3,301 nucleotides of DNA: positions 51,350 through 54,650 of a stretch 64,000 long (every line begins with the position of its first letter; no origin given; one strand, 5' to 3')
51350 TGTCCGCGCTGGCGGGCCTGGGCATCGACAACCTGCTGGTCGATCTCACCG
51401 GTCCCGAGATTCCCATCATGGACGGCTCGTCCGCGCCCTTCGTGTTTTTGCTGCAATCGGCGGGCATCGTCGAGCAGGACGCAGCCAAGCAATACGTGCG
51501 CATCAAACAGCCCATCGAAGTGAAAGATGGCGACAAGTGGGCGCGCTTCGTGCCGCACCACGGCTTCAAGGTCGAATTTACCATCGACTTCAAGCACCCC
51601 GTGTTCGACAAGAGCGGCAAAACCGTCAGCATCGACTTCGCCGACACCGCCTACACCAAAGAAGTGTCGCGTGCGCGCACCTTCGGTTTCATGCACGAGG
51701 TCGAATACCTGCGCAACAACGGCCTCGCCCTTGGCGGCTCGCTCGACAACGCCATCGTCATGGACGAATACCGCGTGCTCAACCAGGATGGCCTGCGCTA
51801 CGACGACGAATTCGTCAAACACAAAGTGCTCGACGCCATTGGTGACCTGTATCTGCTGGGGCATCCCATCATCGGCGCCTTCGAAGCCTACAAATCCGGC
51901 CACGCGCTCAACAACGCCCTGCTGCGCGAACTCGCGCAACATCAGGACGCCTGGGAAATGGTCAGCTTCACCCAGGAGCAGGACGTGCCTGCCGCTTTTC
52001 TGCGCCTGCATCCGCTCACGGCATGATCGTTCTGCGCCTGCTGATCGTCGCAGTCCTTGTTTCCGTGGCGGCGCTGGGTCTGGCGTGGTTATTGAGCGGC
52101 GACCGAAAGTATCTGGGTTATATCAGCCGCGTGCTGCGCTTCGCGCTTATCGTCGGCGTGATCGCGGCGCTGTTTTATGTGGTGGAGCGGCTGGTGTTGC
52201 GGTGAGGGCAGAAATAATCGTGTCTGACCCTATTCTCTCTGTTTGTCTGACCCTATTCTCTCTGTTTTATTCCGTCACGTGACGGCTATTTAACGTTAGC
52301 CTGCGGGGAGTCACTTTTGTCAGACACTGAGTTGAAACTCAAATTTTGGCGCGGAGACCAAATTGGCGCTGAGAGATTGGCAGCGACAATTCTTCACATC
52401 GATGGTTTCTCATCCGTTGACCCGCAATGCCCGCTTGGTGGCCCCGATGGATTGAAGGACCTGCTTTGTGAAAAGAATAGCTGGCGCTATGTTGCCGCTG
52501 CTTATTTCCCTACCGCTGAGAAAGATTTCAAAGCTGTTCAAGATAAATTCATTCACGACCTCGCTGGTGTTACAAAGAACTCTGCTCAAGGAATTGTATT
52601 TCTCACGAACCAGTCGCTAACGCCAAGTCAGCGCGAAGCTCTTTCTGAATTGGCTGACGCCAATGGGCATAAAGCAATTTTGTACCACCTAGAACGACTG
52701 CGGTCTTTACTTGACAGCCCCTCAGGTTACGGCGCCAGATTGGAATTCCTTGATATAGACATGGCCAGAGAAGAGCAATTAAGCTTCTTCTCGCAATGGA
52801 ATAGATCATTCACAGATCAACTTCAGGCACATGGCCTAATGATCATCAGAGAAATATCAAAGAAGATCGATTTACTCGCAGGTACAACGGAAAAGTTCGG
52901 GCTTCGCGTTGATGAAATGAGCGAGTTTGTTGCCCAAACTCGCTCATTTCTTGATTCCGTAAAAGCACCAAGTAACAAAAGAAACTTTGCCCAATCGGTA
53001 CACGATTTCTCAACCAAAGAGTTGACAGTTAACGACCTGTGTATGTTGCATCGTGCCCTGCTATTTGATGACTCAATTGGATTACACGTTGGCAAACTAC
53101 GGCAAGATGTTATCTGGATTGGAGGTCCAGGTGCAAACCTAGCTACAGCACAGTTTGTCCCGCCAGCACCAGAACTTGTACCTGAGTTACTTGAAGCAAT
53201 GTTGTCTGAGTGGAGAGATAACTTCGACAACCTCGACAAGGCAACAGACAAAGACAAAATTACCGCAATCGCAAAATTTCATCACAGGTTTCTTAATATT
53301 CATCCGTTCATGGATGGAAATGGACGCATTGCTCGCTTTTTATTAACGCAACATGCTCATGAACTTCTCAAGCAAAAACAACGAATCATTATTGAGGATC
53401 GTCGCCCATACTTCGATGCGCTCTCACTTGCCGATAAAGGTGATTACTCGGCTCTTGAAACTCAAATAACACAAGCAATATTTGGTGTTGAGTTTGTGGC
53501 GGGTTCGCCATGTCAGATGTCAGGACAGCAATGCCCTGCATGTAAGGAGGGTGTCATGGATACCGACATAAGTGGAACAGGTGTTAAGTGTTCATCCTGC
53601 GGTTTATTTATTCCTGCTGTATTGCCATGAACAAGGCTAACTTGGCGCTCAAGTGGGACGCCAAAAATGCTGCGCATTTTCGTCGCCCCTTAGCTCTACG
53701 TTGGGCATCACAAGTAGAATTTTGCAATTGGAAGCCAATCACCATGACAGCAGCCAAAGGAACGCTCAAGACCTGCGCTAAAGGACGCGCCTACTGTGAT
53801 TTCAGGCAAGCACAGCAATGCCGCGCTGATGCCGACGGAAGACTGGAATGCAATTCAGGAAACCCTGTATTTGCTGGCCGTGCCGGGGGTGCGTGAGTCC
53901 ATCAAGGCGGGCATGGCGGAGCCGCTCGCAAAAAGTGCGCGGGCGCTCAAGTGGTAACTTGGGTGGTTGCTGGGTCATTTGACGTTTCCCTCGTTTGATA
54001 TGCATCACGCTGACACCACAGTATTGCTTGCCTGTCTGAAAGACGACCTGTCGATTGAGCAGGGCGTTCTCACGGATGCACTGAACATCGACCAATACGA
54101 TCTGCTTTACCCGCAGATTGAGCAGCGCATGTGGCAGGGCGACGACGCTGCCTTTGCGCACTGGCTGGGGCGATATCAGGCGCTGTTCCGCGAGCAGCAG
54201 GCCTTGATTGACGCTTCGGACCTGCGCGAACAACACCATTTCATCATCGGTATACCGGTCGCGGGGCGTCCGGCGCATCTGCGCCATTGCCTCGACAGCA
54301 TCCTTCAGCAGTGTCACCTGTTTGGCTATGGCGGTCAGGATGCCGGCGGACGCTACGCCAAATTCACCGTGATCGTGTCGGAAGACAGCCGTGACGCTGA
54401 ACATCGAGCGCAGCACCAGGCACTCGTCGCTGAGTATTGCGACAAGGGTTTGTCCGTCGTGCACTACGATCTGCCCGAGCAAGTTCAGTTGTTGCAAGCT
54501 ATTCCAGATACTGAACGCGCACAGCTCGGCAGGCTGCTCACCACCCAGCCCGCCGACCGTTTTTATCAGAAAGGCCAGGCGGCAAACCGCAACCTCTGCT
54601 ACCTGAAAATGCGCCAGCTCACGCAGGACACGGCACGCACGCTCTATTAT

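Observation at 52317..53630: Cassette-borne REase-like/Fic/Zn-ribbon fusion: candidate novel defence or toxin protein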

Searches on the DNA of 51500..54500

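Call 87: search_rna_families(source=window, start=51500, end=54500, threshold=evalue, max_evalue=1)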
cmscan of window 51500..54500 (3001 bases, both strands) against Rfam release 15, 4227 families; matches with E-value up to 1: 0.
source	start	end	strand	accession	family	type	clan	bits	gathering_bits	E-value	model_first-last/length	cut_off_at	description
